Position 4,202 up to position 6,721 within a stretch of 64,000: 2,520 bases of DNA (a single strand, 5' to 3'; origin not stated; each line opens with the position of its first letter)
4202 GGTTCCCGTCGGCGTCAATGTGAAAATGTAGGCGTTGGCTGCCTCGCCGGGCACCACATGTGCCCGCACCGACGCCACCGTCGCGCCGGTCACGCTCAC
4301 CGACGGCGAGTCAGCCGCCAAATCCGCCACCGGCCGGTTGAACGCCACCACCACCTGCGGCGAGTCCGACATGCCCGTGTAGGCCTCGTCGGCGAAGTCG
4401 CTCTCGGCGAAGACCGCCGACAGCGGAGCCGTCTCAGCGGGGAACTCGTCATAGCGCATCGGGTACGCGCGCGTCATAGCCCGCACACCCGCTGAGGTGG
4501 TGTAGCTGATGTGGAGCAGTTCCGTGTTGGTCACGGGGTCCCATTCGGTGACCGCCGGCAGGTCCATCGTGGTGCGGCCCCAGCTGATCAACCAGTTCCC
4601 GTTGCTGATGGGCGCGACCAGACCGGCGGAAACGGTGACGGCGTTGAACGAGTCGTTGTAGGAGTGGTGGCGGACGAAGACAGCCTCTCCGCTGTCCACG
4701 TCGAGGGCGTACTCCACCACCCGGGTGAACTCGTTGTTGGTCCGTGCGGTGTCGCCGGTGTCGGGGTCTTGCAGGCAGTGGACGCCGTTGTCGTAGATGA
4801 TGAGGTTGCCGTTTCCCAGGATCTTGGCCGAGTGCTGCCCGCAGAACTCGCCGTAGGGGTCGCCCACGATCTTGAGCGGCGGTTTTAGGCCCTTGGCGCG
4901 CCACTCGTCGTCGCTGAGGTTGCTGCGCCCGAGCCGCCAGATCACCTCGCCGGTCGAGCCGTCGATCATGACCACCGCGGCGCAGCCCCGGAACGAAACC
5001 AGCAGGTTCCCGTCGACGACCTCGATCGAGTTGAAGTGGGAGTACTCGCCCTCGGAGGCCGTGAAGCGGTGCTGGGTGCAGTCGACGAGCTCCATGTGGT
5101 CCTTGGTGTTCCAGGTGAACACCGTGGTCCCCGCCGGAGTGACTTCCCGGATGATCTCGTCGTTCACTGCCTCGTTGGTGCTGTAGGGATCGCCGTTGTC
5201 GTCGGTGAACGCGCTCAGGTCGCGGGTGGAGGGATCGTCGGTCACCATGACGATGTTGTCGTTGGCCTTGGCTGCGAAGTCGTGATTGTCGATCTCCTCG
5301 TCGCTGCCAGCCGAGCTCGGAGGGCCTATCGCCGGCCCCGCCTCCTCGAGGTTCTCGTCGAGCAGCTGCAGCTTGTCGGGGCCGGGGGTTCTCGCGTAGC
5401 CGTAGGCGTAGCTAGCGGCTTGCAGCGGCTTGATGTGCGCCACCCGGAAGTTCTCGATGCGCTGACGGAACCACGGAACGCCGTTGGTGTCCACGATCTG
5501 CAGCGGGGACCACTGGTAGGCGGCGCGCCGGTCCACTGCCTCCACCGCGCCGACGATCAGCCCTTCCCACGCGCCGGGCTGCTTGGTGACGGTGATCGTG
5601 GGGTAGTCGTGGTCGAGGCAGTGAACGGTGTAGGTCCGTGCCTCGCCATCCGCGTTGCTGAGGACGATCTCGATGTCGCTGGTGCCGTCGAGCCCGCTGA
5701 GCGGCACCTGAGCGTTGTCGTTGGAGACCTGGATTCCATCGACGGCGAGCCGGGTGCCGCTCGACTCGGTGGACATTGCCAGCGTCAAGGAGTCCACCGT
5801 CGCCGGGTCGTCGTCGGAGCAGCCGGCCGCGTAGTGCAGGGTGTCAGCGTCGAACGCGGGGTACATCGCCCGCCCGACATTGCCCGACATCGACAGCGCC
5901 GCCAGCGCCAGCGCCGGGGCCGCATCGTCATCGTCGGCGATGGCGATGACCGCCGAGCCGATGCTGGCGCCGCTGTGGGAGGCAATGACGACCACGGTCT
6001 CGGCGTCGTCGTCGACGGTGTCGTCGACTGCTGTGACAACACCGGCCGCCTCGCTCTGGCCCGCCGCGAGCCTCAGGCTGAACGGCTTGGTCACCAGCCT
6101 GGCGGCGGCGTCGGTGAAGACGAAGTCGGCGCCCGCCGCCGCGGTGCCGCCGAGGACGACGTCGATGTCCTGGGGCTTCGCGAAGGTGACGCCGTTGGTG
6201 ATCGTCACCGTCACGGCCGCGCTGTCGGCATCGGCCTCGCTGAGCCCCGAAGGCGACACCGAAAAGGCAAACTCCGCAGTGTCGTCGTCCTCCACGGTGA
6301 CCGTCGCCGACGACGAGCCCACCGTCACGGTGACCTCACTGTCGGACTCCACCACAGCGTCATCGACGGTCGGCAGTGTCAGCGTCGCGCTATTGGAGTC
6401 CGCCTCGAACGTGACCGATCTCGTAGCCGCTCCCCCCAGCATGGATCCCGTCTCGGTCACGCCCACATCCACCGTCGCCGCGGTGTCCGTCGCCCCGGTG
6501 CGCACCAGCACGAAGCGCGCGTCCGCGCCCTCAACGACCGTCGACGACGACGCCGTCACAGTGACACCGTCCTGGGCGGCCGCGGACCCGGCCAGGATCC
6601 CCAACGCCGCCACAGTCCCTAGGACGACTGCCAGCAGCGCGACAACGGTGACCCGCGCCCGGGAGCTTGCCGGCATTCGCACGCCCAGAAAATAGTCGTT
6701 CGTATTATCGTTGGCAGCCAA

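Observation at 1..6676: Giant secreted adhesin-like gene missed by the ORF track, with two arylsulfotransferase-like propellers inside a Calx-beta/cadherin scaffold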

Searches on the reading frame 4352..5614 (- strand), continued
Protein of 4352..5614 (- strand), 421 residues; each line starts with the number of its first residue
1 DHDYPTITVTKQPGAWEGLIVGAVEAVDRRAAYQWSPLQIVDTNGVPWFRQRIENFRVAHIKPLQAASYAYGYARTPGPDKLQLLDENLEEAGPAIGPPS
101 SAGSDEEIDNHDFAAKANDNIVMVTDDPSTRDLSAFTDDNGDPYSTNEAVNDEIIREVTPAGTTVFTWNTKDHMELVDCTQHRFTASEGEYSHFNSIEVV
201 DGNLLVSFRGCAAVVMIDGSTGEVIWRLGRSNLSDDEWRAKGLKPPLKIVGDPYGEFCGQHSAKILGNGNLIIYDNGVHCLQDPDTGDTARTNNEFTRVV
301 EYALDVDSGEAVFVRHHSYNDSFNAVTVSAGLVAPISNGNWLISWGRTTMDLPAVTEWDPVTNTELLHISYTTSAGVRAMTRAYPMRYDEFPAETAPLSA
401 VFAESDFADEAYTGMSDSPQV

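Call 50: search_protein_representatives(alignment_id=A1)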
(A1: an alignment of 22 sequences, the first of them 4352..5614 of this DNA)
Query: 22 sequences, 422 profile positions. Proteins with E-value up to 0.001 (for the whole library): 8146; up to 1e-10: 4246; up to 1e-30: 857. The best 150 are listed.
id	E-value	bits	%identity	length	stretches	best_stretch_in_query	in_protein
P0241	0.0e+00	1541.3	-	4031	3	1-422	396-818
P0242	0.0e+00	1136.2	-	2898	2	1-421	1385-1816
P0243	0.0e+00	1010.4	-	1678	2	1-422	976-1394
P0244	1.0e-290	979.8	-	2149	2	1-422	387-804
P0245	6.2e-190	647.8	-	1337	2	182-422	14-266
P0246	2.6e-178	609.5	-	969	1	1-422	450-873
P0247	1.5e-177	607.0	-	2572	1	1-422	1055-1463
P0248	6.1e-173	591.8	-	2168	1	1-422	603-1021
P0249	1.2e-172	590.8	-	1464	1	1-422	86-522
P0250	1.9e-168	577.0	-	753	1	1-393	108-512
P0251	3.7e-168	576.0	-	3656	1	1-422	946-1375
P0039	2.1e-167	573.5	-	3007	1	1-422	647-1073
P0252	2.4e-167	573.4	-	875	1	1-422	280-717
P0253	4.3e-166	569.2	-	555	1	34-422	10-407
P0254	2.9e-165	566.5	-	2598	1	1-422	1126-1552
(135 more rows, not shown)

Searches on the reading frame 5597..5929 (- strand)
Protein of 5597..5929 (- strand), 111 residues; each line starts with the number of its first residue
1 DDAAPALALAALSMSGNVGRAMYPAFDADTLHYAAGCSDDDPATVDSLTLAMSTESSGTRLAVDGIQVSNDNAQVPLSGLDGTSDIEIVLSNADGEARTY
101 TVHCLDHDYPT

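Call 7: search_protein_families(library=pfam, proteins=[window:5597-5929:-], max_evalue=1)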
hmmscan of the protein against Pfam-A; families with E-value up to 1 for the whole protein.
window:5597-5929:- (111 aa): 1 family
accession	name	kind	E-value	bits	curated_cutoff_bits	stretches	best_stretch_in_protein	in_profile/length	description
PF12733.13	Cadherin-like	-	1.6e-08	35.3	24.2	1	11-103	3-85/89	Cadherin-like beta sandwich domain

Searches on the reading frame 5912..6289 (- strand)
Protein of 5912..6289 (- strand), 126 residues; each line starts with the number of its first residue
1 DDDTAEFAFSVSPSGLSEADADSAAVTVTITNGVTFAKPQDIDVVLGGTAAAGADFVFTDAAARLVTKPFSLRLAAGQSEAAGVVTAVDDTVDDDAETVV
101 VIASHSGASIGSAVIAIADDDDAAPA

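Call 7: search_protein_families(library=pfam, proteins=[window:5912-6289:-], max_evalue=1)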
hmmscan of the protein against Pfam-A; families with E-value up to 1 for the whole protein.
window:5912-6289:- (126 aa): 1 family
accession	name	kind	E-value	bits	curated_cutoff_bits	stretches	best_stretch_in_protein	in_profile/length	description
PF08544.19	GHMP_kinases_C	-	0.086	13.7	21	1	106-124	54-72/85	GHMP kinases C terminal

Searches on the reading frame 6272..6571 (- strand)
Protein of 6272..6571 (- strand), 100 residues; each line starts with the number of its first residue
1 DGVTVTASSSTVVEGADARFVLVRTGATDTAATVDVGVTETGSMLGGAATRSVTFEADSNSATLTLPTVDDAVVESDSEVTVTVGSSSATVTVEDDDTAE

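Call 7: search_protein_families(library=pfam, proteins=[window:6272-6571:-], max_evalue=1)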
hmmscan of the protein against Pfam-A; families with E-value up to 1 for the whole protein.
window:6272-6571:- (100 aa): 3 families
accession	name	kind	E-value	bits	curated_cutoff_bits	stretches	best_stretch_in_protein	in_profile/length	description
PF03160.20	Calx-beta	-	0.0075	16.7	27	1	11-91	16-113/119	Calx-beta domain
PF17149.10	CHASE5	-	0.12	12.7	27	1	64-95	44-75/108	Periplasmic sensor domain found in signal transduction proteins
PF19408.5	PKD_6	-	0.95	10.3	25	0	38-66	38-66/82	PKD-like domain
